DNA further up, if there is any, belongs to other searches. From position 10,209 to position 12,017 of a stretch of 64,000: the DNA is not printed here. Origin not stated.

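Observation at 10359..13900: Non-pyrrolysine MttB-superfamily methyltransferase next to a TMADH/StcD-like flavoprotein: candidate quaternary-amine demethylation module with no corrinoid partner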

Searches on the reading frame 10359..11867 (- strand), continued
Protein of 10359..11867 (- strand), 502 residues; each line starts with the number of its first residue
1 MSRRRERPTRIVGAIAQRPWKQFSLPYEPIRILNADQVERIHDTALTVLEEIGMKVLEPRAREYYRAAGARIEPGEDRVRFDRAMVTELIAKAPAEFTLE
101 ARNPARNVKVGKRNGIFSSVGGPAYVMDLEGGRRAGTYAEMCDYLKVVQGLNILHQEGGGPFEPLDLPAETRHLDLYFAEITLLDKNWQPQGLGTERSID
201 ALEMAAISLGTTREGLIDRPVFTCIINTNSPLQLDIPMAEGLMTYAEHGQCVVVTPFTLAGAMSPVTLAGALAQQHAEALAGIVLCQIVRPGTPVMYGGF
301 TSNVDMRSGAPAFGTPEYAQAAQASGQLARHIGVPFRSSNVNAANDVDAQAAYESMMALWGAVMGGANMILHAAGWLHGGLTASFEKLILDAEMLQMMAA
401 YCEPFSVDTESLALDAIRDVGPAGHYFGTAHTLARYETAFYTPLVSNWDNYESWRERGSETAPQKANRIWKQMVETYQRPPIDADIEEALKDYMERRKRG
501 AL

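Call 44: search_protein_families(library=ncbifam, proteins=[L001:7980-10001:+, L075:2478-4526:-, L051:12597-13262:-, L055:307-1902:-, L022:1767-4136:+, L024:1-2553:+], max_evalue=0.00001)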
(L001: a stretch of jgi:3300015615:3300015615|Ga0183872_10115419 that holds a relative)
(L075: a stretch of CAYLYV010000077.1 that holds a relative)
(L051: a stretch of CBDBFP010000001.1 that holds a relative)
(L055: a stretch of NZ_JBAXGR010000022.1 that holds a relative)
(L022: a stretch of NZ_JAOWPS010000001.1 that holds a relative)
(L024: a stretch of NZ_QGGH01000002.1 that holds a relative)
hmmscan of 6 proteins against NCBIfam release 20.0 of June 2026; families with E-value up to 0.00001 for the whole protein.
L001:7980-10001:+ (674 aa): 23 families
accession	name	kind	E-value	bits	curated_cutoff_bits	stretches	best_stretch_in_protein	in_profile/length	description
TIGR03997.1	mycofact_OYE_2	equivalog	2.5e-101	340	793.15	1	9-657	2-644/645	mycofactocin system FadH/OYE family oxidoreductase 2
NF041087.1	bile_acid_BaiCD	equivalog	4.9e-67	226.5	825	1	6-657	1-641/642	bile acid Fe-S flavoenzyme BaiCD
TIGR03996.1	mycofact_OYE_1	hypoth_equivalog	1.1e-65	222.3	627.9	1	15-653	8-631/633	mycofactocin system FadH/OYE family oxidoreductase 1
NF045599.1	bili_reduct_long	exception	6.6e-54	183.2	750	1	9-656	1-639/641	bilirubin reductase, long form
NF045592.1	bili_reduct_N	equivalog_domain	3.1e-37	128.5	425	1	9-361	2-360/363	bilirubin reductase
NF010047.0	PRK13523.1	equivalog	3.4e-33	115.1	431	1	48-340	48-328/339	NADPH dehydrogenase NamA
NF006101.0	PRK08255.1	equivalog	2.1e-30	105.5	1078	1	46-327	438-725/768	bifunctional salicylyl-CoA 5-hydroxylase/oxidoreductase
NF007899.0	PRK10605.1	subfamily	5.6e-27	94.9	403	1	8-335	5-340/365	N-ethylmaleimide reductase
NF009410.0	PRK12771.1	subfamily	1.4e-10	40.4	516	1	350-424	103-176/566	NAD(P)-binding protein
TIGR03467.1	HpnE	equivalog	1.8e-08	34.2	283.05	1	389-425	1-37/430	hydroxysqualene dehydroxylase HpnE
TIGR01372.1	soxA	subfamily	1.9e-08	32.6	1164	1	376-429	158-211/996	sarcosine oxidase subunit alpha family protein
TIGR01316.1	gltA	equivalog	5.8e-08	32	471.75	1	314-425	59-172/449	NADPH-dependent glutamate synthase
TIGR01317.1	GOGAT_sm_gam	subfamily_domain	7.1e-08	31.7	447.7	1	351-425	108-182/485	glutamate synthase small subunit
TIGR01318.1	gltD_gamma_fam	subfamily_domain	3.7e-07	29.1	482.95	1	366-424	121-179/467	glutamate synthase, small subunit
NF004780.0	PRK06126.1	subfamily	5.6e-07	28.2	445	1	382-419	4-41/552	hypothetical protein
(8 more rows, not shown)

L075:2478-4526:- (682 aa): 4 families
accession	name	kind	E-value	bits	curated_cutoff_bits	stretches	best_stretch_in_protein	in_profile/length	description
TIGR00976.1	CocE_NonD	subfamily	5.3e-68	230.4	66.3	1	31-514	4-508/550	CocE/NonD family hydrolase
NF003780.0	PRK05371.1-1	subfamily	1.1e-29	103.3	642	1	287-537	348-582/594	Xaa-Pro dipeptidyl-peptidase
NF003782.0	PRK05371.1-3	subfamily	3.3e-10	39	711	1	281-537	402-641/648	Xaa-Pro dipeptidyl-peptidase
NF003781.0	PRK05371.1-2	equivalog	4.3e-07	28.7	881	0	457-537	723-803/805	Xaa-Pro dipeptidyl-peptidase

L051:12597-13262:- (221 aa): 10 families
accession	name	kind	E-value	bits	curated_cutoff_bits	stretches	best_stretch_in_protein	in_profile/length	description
TIGR03384.1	betaine_BetI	equivalog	9.9e-38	129.7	201.3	1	29-214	6-186/189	choline-binding transcriptional repressor BetI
NF001978.0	PRK00767.1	equivalog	2.4e-34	118.9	118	1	32-213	10-187/197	transcriptional regulator BetI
NF053731.1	TransRegFasRMycb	equivalog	2.1e-10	40.7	330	1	25-119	5-98/199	HTH-type transcriptional activator FasR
NF051852.1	efflux_TF_MtrR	exception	3.9e-09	36.6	280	1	32-196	11-180/205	multidrug efflux system transcriptional repressor MtrR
NF041196.1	ScbR_bind_reg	equivalog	6.8e-09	36.2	150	1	33-189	8-161/191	ScbR family autoregulator-binding transcription factor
NF011572.0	PRK14996.1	equivalog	1.6e-08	34.7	144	1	30-101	7-78/192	TetR family transcriptional regulator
NF007949.0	PRK10668.1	equivalog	1.1e-07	31.5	271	1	25-121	5-101/216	multidrug efflux transporter transcriptional repressor AcrR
NF050111.1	TransRegSACE7040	equivalog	2e-07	31.1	250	1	31-117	1-86/186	SACE_7040 family transcriptional regulator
NF053878.1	FATransRegFadRBac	equivalog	2.5e-07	30.7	200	1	34-199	6-170/190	fatty acid metabolism transcriptional regulator FadR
TIGR03613.1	RutR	equivalog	9.8e-07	28.8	368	1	30-118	7-93/202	pyrimidine utilization regulatory protein R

L055:307-1902:- (531 aa): 10 families
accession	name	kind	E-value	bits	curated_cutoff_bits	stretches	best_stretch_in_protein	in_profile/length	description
TIGR02294.1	nickel_nikA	equivalog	3.7e-33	114.8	393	1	90-519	43-489/501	nickel ABC transporter substrate-binding protein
NF045468.1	Opp5A_nikA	equivalog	1.2e-25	90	600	1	82-409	47-371/488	nickel ABC transporter substrate-binding protein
NF011942.0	PRK15413.1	equivalog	5.6e-25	88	594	1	106-512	83-492/512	glutathione ABC transporter substrate-binding protein GsiB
NF011684.0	PRK15104.1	equivalog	8.7e-24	84.1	947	1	45-500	35-508/543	oligopeptide ABC transporter substrate-binding protein OppA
NF045467.1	Opp4A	equivalog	3.6e-23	81.6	650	1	206-502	207-527/556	oligopeptide ABC transporter substrate-binding protein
NF011689.0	PRK15109.1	equivalog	3.3e-20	72.3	560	1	127-519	117-526/547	ABC transporter substrate-binding protein SapA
NF043070.1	DppA_dipep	equivalog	1.9e-17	63.1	1005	1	94-501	73-504/535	dipeptide ABC transporter periplasmic-binding protein DppA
NF047575.1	opine_bind_CntA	exception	1.9e-14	53.1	800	1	94-500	76-502/535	staphylopine-dependent metal ABC transporter substrate-binding lipoprotein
TIGR04028.1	SBP_KPN_01854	hypoth_equivalog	2.7e-11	42.8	468.5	1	94-410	43-386/509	TIGR04028 family ABC transporter substrate-binding protein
NF007287.0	PRK09755.1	equivalog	5.2e-11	42.1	1098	1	179-369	178-372/535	ABC transporter substrate-binding protein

L022:1767-4136:+ (789 aa): 10 families
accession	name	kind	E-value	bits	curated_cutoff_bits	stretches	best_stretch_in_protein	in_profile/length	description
NF053776.1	TmaoDeMthMsil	equivalog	0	1273.6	1100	1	23-788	5-762/763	trimethylamine N-oxide demethylase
NF001567.0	PRK00389.1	subfamily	4.2e-77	259.5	300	1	409-784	2-357/359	glycine cleavage system aminomethyltransferase GcvT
TIGR00528.1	gcvT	equivalog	1.9e-66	224.4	235.85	1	411-760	2-343/362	glycine cleavage system aminomethyltransferase GcvT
TIGR01372.1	soxA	subfamily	5.1e-52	176.8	1164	1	408-786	605-993/996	sarcosine oxidase subunit alpha family protein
NF010093.0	PRK13579.1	equivalog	4e-45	154.2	459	1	409-779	8-363/371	glycine cleavage system aminomethyltransferase GcvT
NF009133.0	PRK12486.1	equivalog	9.9e-45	153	410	1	444-767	45-359/369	dimethylsulfoniopropionate demethylase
TIGR03424.1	urea_degr_1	equivalog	2.9e-29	102.1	284.7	1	189-384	3-195/198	urea amidolyase associated protein UAAP2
NF047885.1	VanMgalDeMLigM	equivalog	6.6e-17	61.6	580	1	446-656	38-252/461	vanillate/3-O-methylgallate O-demethylase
NF047633.1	SyrngDmethDesA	equivalog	6e-16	58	800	1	445-655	38-250/453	syringate O-demethylase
TIGR03425.1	urea_degr_2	hypoth_equivalog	7.9e-14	51.4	205.95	1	269-405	76-221/233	urea amidolyase associated protein UAAP1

L024:1-2553:+ (850 aa): 11 families
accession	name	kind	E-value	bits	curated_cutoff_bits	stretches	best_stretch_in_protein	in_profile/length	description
TIGR01372.1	soxA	subfamily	0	1278.1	1164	1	1-849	141-995/996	sarcosine oxidase subunit alpha family protein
NF001567.0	PRK00389.1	subfamily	4.9e-49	167.2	300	1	461-843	6-355/359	glycine cleavage system aminomethyltransferase GcvT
TIGR00528.1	gcvT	equivalog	3.1e-38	131.6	235.85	1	496-841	30-360/362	glycine cleavage system aminomethyltransferase GcvT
NF053776.1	TmaoDeMthMsil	equivalog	1.2e-36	126.6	1100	1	497-816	417-728/763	trimethylamine N-oxide demethylase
NF010093.0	PRK13579.1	equivalog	3.1e-29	101.9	459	1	458-841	9-364/371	glycine cleavage system aminomethyltransferase GcvT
NF009133.0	PRK12486.1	equivalog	6.7e-16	58.2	410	1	495-818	41-348/369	dimethylsulfoniopropionate demethylase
NF047633.1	SyrngDmethDesA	equivalog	1.2e-11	43.9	800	1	516-715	55-253/453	syringate O-demethylase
NF004789.0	PRK06134.1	subfamily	2.1e-08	33.2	747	1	27-74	11-58/581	FAD-dependent oxidoreductase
NF047885.1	VanMgalDeMLigM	equivalog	2.1e-07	30.3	580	1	500-715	37-254/461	vanillate/3-O-methylgallate O-demethylase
TIGR03997.1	mycofact_OYE_2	equivalog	9.8e-07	27.5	793.15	1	25-68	376-419/645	mycofactocin system FadH/OYE family oxidoreductase 2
NF009477.0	PRK12843.1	equivalog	4.1e-06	25.5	758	1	27-73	15-62/578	FAD-dependent oxidoreductase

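Call 60: search_solved_structures(query=L075:2478-4526:-, max_evalue=0.00001)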
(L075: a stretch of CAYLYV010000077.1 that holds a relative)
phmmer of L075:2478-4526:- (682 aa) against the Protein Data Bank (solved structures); distinct sequences matched with E-value up to 0.00001: 17.
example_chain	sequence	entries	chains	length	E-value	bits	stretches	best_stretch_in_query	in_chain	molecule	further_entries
3i2h_A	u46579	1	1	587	1.8e-30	109.1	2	25-191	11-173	Cocaine esterase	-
1ju3_A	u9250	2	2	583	2.1e-30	108.9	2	25-191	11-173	cocaine esterase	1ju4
3i2j_A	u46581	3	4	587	2.2e-30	108.8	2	25-191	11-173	Cocaine esterase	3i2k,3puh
3i2i_A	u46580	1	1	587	2.8e-30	108.5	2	25-189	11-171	Cocaine esterase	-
3i2f_A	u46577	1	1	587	3.9e-30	108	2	25-187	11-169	Cocaine esterase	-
3pui_A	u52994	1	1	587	4e-30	108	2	26-191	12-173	Cocaine esterase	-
4p08_A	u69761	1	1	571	4.3e-30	107.9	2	25-187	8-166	Cocaine esterase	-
1l7q_A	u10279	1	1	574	5.7e-30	107.5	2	25-191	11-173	cocaine esterase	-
1l7r_A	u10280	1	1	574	6.1e-30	107.4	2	25-191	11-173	cocaine esterase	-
3ida_A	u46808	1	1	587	6.2e-30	107.3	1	25-513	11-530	Cocaine esterase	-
3i2g_A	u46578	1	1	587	7e-30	107.2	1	25-513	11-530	Cocaine esterase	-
9k48_A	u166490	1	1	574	2.3e-29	105.4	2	25-187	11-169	Cocaine esterase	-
7f65_A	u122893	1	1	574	8.3e-29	103.6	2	218-513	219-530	Cocaine esterase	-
1mpx_A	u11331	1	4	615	1.8e-10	43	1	26-521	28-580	alpha-amino acid ester hydrolase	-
4pf1_A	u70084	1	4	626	5.1e-09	38.2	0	402-521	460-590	Peptidase S15/CocE/NonD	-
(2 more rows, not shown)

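Call 61: search_solved_structures(query=L055:307-1902:-, max_evalue=1e-10)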
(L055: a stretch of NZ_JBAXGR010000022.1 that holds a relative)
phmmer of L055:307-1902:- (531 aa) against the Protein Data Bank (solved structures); distinct sequences matched with E-value up to 1e-10: 47.
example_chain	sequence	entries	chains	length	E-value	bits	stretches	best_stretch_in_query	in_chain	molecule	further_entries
7kz8_A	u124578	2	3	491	2.1e-33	118.6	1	54-515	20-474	Peptide/nickel transport system substrate-binding protein AapF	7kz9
5u4o_A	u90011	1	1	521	3e-31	111.5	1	89-490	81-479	ABC transporter substrate-binding protein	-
5isu_A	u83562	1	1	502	7.6e-29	103.6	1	45-497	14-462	Lmo0135 protein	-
6hlx_A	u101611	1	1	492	2.2e-28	102.1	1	92-492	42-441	AgaA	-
6tfq_A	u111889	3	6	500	1.7e-26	95.8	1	58-412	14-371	ABC transporter substrate-binding protein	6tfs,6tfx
6i3g_A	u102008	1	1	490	4e-24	88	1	88-525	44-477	ABC transporter, substrate-binding protein, family 5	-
8upi_A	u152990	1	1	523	2.9e-22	81.9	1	94-420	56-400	Peptide ABC transporter substrate-binding protein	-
1uqw_A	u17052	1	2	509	1.5e-21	79.5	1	151-514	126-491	PUTATIVE BINDING PROTEIN YLIB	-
1b05_A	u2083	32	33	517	1.3e-19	73.1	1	45-498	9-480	PERIPLASMIC OLIGOPEPTIDE-BINDING PROTEIN | PROTEIN (OLIGO-PEPTIDE BINDING PROTEIN) | PERIPLASMIC OLIGO-PEPTIDE BINDING PROTEIN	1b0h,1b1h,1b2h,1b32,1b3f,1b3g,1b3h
8z1z_F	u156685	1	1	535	2e-19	72.5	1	94-504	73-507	Dipeptide-binding protein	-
1dpp_A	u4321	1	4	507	3.2e-19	71.9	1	94-504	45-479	DIPEPTIDE BINDING PROTEIN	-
8z1y_F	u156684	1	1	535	3.7e-19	71.6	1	94-504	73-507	Dipeptide-binding protein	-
1dpe_A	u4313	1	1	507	4.8e-19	71.3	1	94-504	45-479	DIPEPTIDE-BINDING PROTEIN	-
5yyb_A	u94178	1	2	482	2.2e-18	69.1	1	98-412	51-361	Putative ABC transporter periplasmic binding protein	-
5z99_A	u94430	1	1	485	2.2e-18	69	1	98-412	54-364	Putative ABC transporter periplasmic binding protein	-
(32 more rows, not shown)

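Call 71: find_homologous_proteins(query=L001:7980-10001:+, max_evalue=1e-30)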
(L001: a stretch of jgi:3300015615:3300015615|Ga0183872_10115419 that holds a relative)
Query L001:7980-10001:+ (674 aa): 8000 proteins with E <= 1e-30 among 8000 candidates; the best 120 are listed.
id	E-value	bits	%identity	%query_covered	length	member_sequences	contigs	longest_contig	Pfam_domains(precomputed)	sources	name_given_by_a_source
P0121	0.0e+0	1443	93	100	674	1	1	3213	PF00724.27,PF13450.13,PF07992.21,PF00070.34,PF03486.21,PF12831.14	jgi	-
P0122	0.0e+0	1369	88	100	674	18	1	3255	PF00724.27,PF13450.13,PF00890.31,PF07992.21,PF00070.34,PF03486.21,PF12831.14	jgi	jgi:dimethylamine/trimethylamine dehydrogenase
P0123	0.0e+0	1158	74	100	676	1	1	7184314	PF01266.31,PF00724.27,PF13450.13,PF00890.31,PF07992.21,PF00070.34,PF03486.21,PF12831.14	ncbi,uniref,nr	ncbi:FAD-dependent oxidoreductase [Nordella sp. HKS 07]|uniref:oxidoreductase n=1 Tax=Nordella sp. H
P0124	0.0e+0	1148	73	100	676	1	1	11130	PF00724.27,PF13450.13,PF07992.21,PF00070.34,PF03486.21,PF12831.14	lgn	-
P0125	0.0e+0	1146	74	100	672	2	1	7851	PF00724.27,PF13450.13,PF07992.21,PF00070.34,PF03486.21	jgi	jgi:dimethylamine/trimethylamine dehydrogenase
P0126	0.0e+0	1142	74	100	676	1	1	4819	PF00724.27,PF13450.13,PF07992.21,PF00070.34,PF03486.21,PF12831.14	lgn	-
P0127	0.0e+0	1142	74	100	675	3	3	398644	PF00724.27,PF13450.13,PF07992.21,PF00070.34,PF03486.21,PF12831.14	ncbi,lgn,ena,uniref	ncbi:FAD-dependent oxidoreductase [Taklimakanibacter deserti]|uniref:oxidoreductase n=1 Tax=Taklimak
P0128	0.0e+0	1140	73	100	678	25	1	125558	PF00724.27,PF13450.13,PF00890.31,PF07992.21,PF00070.34,PF03486.21,PF12831.14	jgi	jgi:dimethylamine/trimethylamine dehydrogenase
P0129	0.0e+0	1139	74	100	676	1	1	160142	PF00724.27,PF13450.13,PF00890.31,PF07992.21,PF03486.21,PF12831.14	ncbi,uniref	ncbi:FAD-dependent oxidoreductase [Taklimakanibacter lacteus]|uniref:oxidoreductase n=1 Tax=Taklimak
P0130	0.0e+0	1137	73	100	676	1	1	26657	PF00724.27,PF13450.13,PF07992.21,PF00070.34,PF03486.21,PF12831.14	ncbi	-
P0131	0.0e+0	1133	74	100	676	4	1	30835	PF00724.27,PF13450.13,PF07992.21,PF00070.34,PF03486.21,PF12831.14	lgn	-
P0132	0.0e+0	1132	73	100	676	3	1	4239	PF00724.27,PF13450.13,PF07992.21,PF00070.34,PF03486.21,PF12831.14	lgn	-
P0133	0.0e+0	1131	73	100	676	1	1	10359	PF00724.27,PF13450.13,PF07992.21,PF00070.34,PF03486.21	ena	-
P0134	0.0e+0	1130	73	100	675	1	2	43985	PF01266.31,PF00724.27,PF13450.13,PF00890.31,PF07992.21,PF03486.21,PF01134.29,PF12831.14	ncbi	ncbi:MAG: FAD-dependent oxidoreductase [Parvibaculaceae bacterium]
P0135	0.0e+0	1129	73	100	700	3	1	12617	PF01266.31,PF00724.27,PF13450.13,PF00890.31,PF07992.21,PF00070.34,PF03486.21,PF12831.14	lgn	-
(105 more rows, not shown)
